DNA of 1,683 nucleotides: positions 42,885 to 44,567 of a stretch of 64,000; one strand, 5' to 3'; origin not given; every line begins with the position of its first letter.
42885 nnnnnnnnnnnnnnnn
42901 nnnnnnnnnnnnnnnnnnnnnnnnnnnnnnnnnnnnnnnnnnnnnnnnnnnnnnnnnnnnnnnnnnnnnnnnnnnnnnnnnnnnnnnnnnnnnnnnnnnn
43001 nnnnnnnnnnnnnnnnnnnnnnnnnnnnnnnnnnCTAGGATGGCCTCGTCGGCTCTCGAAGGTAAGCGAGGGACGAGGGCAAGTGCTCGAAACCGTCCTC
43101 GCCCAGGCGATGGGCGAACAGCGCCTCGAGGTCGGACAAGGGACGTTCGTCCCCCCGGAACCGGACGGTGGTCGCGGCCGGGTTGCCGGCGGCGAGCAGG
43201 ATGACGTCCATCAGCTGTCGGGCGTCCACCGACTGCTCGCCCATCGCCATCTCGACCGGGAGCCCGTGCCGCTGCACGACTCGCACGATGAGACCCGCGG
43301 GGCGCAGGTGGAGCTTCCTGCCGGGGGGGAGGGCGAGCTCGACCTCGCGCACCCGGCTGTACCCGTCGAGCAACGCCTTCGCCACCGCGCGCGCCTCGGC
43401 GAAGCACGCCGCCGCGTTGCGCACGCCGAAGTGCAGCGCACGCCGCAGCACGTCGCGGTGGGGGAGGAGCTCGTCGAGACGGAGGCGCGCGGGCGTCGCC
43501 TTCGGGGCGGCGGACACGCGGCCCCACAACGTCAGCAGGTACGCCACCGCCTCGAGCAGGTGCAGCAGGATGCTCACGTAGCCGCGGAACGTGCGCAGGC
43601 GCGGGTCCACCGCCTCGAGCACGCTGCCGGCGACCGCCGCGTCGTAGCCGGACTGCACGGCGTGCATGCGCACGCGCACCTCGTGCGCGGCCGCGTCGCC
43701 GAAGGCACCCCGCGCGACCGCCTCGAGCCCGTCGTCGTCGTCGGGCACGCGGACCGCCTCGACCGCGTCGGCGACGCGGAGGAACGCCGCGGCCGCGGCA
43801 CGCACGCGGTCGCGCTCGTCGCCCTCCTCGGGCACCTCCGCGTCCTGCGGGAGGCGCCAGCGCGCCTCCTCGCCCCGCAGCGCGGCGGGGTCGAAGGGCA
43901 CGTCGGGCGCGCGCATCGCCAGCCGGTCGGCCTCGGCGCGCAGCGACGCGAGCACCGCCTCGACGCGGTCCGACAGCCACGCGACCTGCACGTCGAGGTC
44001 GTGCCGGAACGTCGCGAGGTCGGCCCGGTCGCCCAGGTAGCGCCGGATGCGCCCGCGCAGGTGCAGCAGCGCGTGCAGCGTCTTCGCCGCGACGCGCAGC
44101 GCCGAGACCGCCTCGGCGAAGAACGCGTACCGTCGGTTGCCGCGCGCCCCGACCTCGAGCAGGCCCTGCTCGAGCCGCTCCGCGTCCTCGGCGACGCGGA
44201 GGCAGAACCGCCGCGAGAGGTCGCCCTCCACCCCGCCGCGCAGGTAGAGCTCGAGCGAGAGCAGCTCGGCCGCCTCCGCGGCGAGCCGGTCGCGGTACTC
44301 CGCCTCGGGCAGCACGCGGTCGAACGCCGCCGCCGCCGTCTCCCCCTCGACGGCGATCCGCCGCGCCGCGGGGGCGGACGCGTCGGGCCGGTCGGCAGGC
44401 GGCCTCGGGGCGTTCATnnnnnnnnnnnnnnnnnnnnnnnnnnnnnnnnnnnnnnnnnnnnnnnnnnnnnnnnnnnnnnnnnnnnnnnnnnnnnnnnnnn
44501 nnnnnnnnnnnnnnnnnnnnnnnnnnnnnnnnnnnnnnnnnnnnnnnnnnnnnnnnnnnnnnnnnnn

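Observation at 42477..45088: JAMM/MPN peptidase + 460-aa protein ending in an HPr-like domain (His15 kept, Ser46 lost) + strongly promoted small ORF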

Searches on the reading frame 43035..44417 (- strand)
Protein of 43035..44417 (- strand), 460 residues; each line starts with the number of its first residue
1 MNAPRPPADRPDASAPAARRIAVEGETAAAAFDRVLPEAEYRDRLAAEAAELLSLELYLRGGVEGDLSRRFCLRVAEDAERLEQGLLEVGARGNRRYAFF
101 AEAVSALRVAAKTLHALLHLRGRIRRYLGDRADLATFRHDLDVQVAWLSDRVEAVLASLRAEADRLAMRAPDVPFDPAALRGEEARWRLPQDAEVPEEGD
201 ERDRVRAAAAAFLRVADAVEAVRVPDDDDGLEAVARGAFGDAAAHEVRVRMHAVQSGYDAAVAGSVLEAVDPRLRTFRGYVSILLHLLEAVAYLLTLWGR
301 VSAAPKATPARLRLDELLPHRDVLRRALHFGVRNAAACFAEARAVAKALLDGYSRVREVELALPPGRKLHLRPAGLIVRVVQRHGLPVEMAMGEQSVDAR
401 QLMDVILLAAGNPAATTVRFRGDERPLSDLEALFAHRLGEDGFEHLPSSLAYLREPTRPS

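Call 3: search_protein_families(library=pfam, proteins=[window:43035-44417:-], max_evalue=1)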
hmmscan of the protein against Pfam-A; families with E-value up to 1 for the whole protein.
window:43035-44417:- (460 aa): 1 family
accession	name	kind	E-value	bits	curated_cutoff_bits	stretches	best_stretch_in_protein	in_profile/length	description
PF00381.24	PTS-HPr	-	8.9e-07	29.3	23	1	368-425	12-70/81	PTS HPr component phosphorylation site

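Call 4: search_protein_families(library=ncbifam, proteins=[window:43035-44417:-], max_evalue=1)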
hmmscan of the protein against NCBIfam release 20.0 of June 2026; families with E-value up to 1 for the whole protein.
window:43035-44417:- (460 aa): 4 families
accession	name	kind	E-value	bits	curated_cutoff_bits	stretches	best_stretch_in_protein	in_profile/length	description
TIGR01003.1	PTS_HPr_family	subfamily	1.8e-07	31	47.9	1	369-424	14-69/82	HPr family phosphocarrier protein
NF010352.0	PRK13780.1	equivalog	0.026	14.4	110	1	369-424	14-69/88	phosphocarrier protein HPr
NF010354.0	PRK13782.1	equivalog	0.043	13.8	123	1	359-425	6-70/85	HPr family phosphocarrier protein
NF041319.1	PTS-HPr_Halo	equivalog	0.13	12.8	140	1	365-424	9-71/87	phosphocarrier protein HPr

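Call 8: find_homologous_proteins(query=window:43035-44417:-)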
Query window:43035-44417:- (460 aa): 50 proteins with E <= 0.001 among 8000 candidates.
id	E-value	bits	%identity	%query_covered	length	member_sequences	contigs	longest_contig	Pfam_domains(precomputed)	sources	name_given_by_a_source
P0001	1.3e-285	965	100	100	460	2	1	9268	PF00381.25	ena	-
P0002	7.0e-174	597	67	99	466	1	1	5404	PF00381.25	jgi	jgi:phosphotransferase system HPr-like phosphotransfer protein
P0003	3.2e-163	562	65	98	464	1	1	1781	PF00381.25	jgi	jgi:phosphotransferase system HPr-like phosphotransfer protein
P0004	7.1e-160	551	61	100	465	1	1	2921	PF00381.25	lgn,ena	-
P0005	1.4e-156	540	63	96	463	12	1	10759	PF00381.25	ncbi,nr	ncbi:MAG: HPr family phosphocarrier protein [Planctomycetia bacterium]|nr:HPr family phosphocarrier 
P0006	1.5e-156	540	62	100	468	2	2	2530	PF00381.25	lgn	-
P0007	1.9e-156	540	62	100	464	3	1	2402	PF00381.25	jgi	-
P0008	2.1e-156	540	61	100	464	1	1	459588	PF00381.25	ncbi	-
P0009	4.9e-154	532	60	100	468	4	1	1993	PF00381.25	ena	-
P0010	2.0e-153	530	63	93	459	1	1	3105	PF00381.25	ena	-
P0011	4.9e-153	529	63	93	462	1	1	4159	PF00381.25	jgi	jgi:phosphotransferase system HPr-like phosphotransfer protein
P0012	1.5e-150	520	61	97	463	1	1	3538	PF00381.25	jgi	jgi:phosphotransferase system HPr-like phosphotransfer protein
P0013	1.3e-146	507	59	98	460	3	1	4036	PF00381.25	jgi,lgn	-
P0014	1.7e-146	507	57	99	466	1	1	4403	PF00381.25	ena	-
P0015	3.3e-146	506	58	97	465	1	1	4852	-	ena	-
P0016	9.2e-146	505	59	97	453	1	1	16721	PF00381.25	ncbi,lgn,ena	-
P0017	1.8e-145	504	59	95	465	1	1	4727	PF00381.25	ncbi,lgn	-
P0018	3.8e-145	503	58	100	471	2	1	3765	PF00381.25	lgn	-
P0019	7.5e-145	502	58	100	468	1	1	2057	PF00381.25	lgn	-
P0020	1.6e-144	501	60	94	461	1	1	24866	PF00381.25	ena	-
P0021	9.1e-143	495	57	100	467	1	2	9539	PF00381.25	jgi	jgi:phosphotransferase system HPr (HPr) family protein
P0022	1.9e-142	494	55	100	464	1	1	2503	PF00381.25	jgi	jgi:phosphotransferase system HPr-like phosphotransfer protein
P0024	1.8e-141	491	58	95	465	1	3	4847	PF00381.25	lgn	-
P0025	2.3e-141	490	57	99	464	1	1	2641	PF00381.25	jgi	jgi:phosphotransferase system HPr (HPr) family protein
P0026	2.8e-141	490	58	94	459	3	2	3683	PF00381.25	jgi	jgi:phosphotransferase system HPr (HPr) family protein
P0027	6.6e-141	489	58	98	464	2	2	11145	PF00381.25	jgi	jgi:phosphotransferase system HPr-like phosphotransfer protein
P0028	1.3e-140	488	58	94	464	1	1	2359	PF00381.25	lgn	-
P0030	3.3e-140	486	58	94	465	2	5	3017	PF00381.25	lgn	-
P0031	1.4e-138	481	58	94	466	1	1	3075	PF00381.25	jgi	-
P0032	3.0e-138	480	55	100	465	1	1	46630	PF00381.25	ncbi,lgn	-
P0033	3.1e-138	480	54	100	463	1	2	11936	PF00381.25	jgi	jgi:phosphotransferase system HPr-like phosphotransfer protein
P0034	2.4e-137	477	57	94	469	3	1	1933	PF00381.25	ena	-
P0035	2.8e-137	477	59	93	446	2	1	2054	PF00381.25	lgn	-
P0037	2.7e-136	474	55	100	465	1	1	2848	PF00381.25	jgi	jgi:phosphotransferase system HPr-like phosphotransfer protein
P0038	6.0e-136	472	59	93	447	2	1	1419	PF00381.25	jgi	jgi:phosphotransferase system HPr-like phosphotransfer protein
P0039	8.8e-135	469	55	100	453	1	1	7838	PF00381.25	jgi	jgi:phosphotransferase system HPr-like phosphotransfer protein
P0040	2.8e-134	467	56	98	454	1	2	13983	PF00381.25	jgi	jgi:phosphotransferase system HPr (HPr) family protein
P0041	3.4e-134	467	55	94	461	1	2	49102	PF00381.25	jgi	jgi:phosphotransferase system HPr (HPr) family protein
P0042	5.4e-134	466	55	100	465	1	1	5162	PF00381.25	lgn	-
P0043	1.2e-133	465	58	93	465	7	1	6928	PF00381.25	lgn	-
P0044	1.1e-132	462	57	93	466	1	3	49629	PF00381.25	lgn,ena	-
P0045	6.0e-94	334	48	98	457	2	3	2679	PF00381.25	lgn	-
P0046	8.5e-92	327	48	93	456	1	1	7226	PF00381.25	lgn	-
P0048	1.6e-44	171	32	86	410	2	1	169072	-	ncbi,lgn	-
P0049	2.4e-42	164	31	92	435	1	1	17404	PF00381.25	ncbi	-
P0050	1.1e-39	155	62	29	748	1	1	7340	-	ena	-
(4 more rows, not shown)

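Call 11: find_encoding_contigs(protein=P0008, flank=8000, max_places=2)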
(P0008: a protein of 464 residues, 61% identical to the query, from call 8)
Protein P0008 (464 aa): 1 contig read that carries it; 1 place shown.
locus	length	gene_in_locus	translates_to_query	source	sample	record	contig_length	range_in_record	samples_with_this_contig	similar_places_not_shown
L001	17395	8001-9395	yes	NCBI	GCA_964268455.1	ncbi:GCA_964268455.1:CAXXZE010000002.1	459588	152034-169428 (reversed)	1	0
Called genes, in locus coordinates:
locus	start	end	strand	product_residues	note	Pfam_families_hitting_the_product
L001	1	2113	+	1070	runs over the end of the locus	PF08241:Methyltransf_11, PF13649:Methyltransf_25, PF10079:Rossmann-like_BshC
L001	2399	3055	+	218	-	PF10079:Rossmann-like_BshC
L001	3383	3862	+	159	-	PF02585:PIG-L (faint)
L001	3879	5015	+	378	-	PF13439:Glyco_transf_4, PF13477:Glyco_trans_4_2, PF13579:Glyco_trans_4_4, PF20706:GT4-conflict, PF00534:Glycos_transf_1, PF13692:Glyco_trans_1_4, PF13524:Glyco_trans_1_2 (weak)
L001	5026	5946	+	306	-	PF00140:Sigma70_r1_2, PF04542:Sigma70_r2, PF04545:Sigma70_r4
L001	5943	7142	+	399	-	PF04055:Radical_SAM, PF06969:HemN_C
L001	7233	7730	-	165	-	-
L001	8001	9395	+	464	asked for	PF00381:PTS-HPr (weak)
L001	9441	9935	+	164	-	PF14464:Prok-JAB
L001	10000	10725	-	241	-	PF00149:Metallophos, PF12850:Metallophos_2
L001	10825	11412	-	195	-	-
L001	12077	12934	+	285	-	PF02195:ParB_N, PF17762:HTH_ParB, PF23552:ParB_C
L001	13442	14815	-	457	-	PF00160:Pro_isomerase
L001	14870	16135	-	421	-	PF02771:Acyl-CoA_dh_N, PF02770:Acyl-CoA_dh_M, PF00441:Acyl-CoA_dh_1, PF08028:Acyl-CoA_dh_2, PF22924:ACOX_C_alpha1 (weak)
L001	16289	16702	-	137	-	PF09969:DUF2203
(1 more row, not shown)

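Call 12: find_encoding_contigs(protein=P0048, flank=8000, max_places=2)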
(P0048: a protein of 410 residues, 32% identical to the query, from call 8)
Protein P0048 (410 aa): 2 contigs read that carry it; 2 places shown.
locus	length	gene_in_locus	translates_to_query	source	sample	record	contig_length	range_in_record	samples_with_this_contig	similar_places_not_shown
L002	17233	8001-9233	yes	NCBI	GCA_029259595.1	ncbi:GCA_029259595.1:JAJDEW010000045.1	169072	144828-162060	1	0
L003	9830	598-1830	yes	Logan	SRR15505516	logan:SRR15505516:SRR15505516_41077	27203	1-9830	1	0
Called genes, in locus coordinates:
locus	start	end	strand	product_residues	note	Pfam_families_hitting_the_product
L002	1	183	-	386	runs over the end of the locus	PF13439:Glyco_transf_4, PF13477:Glyco_trans_4_2 (weak), PF13579:Glyco_trans_4_4, PF20706:GT4-conflict, PF00534:Glycos_transf_1, PF13692:Glyco_trans_1_4, PF13524:Glyco_trans_1_2 (weak)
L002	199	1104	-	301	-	PF00142:Fer4_NifH (weak), PF01656:CbiA, PF02374:ArsA_ATPase (weak), PF06564:CBP_BcsQ, PF09140:MipZ (weak), PF10609:ParA, PF13614:AAA_31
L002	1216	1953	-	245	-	PF02585:PIG-L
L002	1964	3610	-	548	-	PF10079:Rossmann-like_BshC, PF24850:CC_BshC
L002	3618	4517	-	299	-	PF00215:OMPdecase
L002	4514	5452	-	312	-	PF04367:DUF502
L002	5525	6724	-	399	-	PF04055:Radical_SAM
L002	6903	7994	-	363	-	PF00140:Sigma70_r1_2, PF04542:Sigma70_r2, PF04539:Sigma70_r3, PF04545:Sigma70_r4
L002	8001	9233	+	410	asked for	-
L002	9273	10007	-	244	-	PF00149:Metallophos, PF12850:Metallophos_2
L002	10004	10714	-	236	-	-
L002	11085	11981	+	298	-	PF02195:ParB_N, PF17762:HTH_ParB, PF23552:ParB_C (weak)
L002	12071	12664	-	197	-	-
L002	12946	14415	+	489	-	-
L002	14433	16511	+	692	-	PF08334:T2SSG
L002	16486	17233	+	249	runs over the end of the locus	PF04028:DUF374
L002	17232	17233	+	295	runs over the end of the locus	PF01904:DUF72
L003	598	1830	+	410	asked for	-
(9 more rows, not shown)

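Call 18: find_related_loci(query=A1, collection=genome_contigs, flank=6000)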
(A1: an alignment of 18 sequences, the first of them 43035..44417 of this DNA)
Query A1 (460 aa) in genome_contigs; peptide patterns used: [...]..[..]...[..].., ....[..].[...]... (x = any residue, [..] = any of these).
102 stretches matched a pattern; 31 encode a relative of the query (tblastn E <= 1e-3); 31 distinct loci.
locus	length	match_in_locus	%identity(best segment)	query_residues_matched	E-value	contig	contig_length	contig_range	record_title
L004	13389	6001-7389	61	1-460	1e-161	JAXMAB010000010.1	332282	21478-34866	MAG: Planctomycetota bacterium isolate STL-PLA1 C1.44.fa-10, whole genome shotgun sequence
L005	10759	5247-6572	63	20-460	1e-160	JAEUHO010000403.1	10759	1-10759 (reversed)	MAG: Planctomycetia bacterium isolate new MAG-19 k141_95545, whole genome shotgun sequence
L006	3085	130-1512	59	1-458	3e-164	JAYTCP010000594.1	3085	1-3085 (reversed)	MAG: Planctomycetia bacterium isolate GFS_1590 GFS_1590_593, whole genome shotgun sequence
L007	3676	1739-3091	58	7-458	4e-152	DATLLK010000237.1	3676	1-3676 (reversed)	MAG TPA_asm: Planctomycetota bacterium isolate SMAG_U13746 k141_2320650, whole genome shotgun sequence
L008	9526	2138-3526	58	1-460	1e-146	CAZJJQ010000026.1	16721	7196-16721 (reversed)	MAG TPA_asm: uncultured Planctomycetales bacterium isolate SRP189682_co1_323 genome assembly, contig: NODE_6883_length_1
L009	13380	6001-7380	55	1-458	6e-144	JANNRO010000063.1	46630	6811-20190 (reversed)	MAG: Planctomycetia bacterium isolate SOY_31_metabat_341 SOY_31_k141_829042, whole genome shotgun sequence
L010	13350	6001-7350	34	6-456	8e-57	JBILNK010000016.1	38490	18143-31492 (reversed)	MAG: Planctomycetota bacterium isolate ME2017-09-15_3300044707_group7_bin42 Rohwer_bin1771_scaffold_523_c1, whole genome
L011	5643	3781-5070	34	30-454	2e-56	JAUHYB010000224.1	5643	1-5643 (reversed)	MAG: bacterium isolate 3_bin.35 NODE_17630_length_5643_cov_3.458847, whole genome shotgun sequence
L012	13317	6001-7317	31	21-453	4e-56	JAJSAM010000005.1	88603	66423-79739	MAG: Planctomycetota bacterium isolate Dive96_bin4.97 k141_368192, whole genome shotgun sequence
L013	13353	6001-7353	32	1-453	3e-55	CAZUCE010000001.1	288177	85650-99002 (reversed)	MAG TPA_asm: uncultured Planctomycetaceae bacterium isolate SRP114822_co2_97 genome assembly, contig: NODE_3_length_2881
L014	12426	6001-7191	33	68-458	1e-53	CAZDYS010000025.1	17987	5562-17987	MAG TPA_asm: uncultured Planctomycetaceae bacterium isolate SRP135972_co2_136 genome assembly, contig: NODE_2705_length_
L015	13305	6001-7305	32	25-453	1e-53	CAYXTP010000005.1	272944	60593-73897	MAG TPA_asm: uncultured Planctomycetaceae bacterium isolate binchicken_co46_915 genome assembly, contig: NODE_36_length_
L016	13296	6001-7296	32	30-456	6e-52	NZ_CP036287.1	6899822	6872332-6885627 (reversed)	Engelhardtia mirabilis strain Pla133 chromosome, complete genome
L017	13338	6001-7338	30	14-453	5e-51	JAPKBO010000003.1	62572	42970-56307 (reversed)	MAG: Planctomycetota bacterium isolate ANT-40 NODE_242_length_62572_cov_11.148712, whole genome shotgun sequence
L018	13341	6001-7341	31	6-453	1e-50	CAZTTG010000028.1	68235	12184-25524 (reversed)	MAG TPA_asm: uncultured Planctomycetaceae bacterium isolate binchicken_co97_508 genome assembly, contig: NODE_1487_lengt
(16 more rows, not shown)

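Call 25: search_solved_structures(query=A2, max_evalue=1, show_alignments=2)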
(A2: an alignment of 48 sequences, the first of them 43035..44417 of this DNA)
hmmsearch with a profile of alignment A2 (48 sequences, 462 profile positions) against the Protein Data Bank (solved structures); distinct sequences matched with E-value up to 1: 25.
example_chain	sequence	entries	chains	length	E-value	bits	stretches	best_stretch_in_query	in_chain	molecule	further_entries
3le5_A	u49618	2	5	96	5.9e-09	38.9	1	358-443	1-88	Phosphotransferase system, HPr-related proteins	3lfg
3le1_A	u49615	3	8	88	6e-09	38.9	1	358-443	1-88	Phosphotransferase system, HPr-related proteins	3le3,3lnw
2rlz_A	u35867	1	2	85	3.3e-05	26.6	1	360-427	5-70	HPr-like protein crh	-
2ak7_A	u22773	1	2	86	3.3e-05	26.6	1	360-427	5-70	HPr-like protein crh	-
1k1c_A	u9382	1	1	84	3.4e-05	26.5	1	361-427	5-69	catabolite repression HPr-like protein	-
1mo1_A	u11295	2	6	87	3.4e-05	26.5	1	360-427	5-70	Hpr-like protein crh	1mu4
1kkl_H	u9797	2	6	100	4.2e-05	26.2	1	358-442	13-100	PHOSPHOCARRIER PROTEIN HPR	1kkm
1qfr_A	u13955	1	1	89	0.00012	24.7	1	366-427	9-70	PHOSPHOCARRIER PROTEIN HPR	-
1ptf_A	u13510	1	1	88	0.00013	24.6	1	366-426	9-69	HISTIDINE-CONTAINING PHOSPHOCARRIER PROTEIN HPR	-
1fu0_A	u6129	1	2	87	0.00016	24.3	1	366-426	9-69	PHOSPHOCARRIER PROTEIN HPR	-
2fep_S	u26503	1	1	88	0.00016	24.3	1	362-426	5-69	Phosphocarrier protein HPr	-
1zvv_W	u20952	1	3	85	0.00018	24.1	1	360-427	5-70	HPr-like protein crh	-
3oqm_S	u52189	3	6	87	0.0002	24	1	362-426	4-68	Phosphocarrier protein HPr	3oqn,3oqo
1sph_A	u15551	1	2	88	0.00024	23.7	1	362-426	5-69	HISTIDINE-CONTAINING PHOSPHOCARRIER PROTEIN HPR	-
1jem_A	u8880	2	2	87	0.00025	23.7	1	362-426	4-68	HISTIDINE CONTAINING PROTEIN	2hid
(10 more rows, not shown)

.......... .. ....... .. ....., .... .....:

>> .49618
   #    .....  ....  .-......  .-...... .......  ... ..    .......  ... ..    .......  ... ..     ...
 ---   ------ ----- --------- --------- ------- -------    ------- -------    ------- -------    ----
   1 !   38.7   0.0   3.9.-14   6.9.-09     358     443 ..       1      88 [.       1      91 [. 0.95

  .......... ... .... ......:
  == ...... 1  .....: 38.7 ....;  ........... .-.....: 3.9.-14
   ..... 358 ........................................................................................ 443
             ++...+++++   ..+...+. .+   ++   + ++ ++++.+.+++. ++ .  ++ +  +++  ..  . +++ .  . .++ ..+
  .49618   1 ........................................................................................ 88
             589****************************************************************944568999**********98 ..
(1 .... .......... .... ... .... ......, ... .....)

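Call 27: predict_structure(alignment_id=A2)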
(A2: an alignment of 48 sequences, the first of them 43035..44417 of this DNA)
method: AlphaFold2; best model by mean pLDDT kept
length: 460 residues; sequences in the alignment: 48
mean_pLDDT: 88.8   pTM: 0.82
mean pLDDT of the five models: 88.8, 88.4, 88.0, 87.3, 86.1
residues with pLDDT >= 90: 349; 70-90: 54; 50-70: 30; < 50: 27
segments of 3 or more residues with pLDDT < 50: 1-25
pLDDT, mean of each block of 10 residues (from residue 1): 41 44 51 77 96 95 75 96 96 95 98 97 95 96 97 98 97 91 61 66 91 96 97 96 97 93 94 97 98 97 85 95 98 98 96 90 86 93 90 95 94 94 93 93 91 75
secondary structure, 60 per line:
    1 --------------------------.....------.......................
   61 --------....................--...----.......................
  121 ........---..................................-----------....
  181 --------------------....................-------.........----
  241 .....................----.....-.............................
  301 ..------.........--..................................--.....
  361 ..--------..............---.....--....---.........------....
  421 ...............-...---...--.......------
elements in order: H27-31 H38-60 H69-88 H98-128 H132-165 H177-180 H201-220 H228-236 H241-261 H266-270 H272-302 H309-317 H320-353 E356-362 H371-384 E388-392 E395-398 H402-410 E417-423 H424-435 H448-454

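Call 39: search_protein_families(library=padloc, proteins=[window:43035-44417:-], max_evalue=0.1)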
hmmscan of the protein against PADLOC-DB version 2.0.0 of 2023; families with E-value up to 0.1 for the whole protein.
window:43035-44417:- (460 aa): 0 families
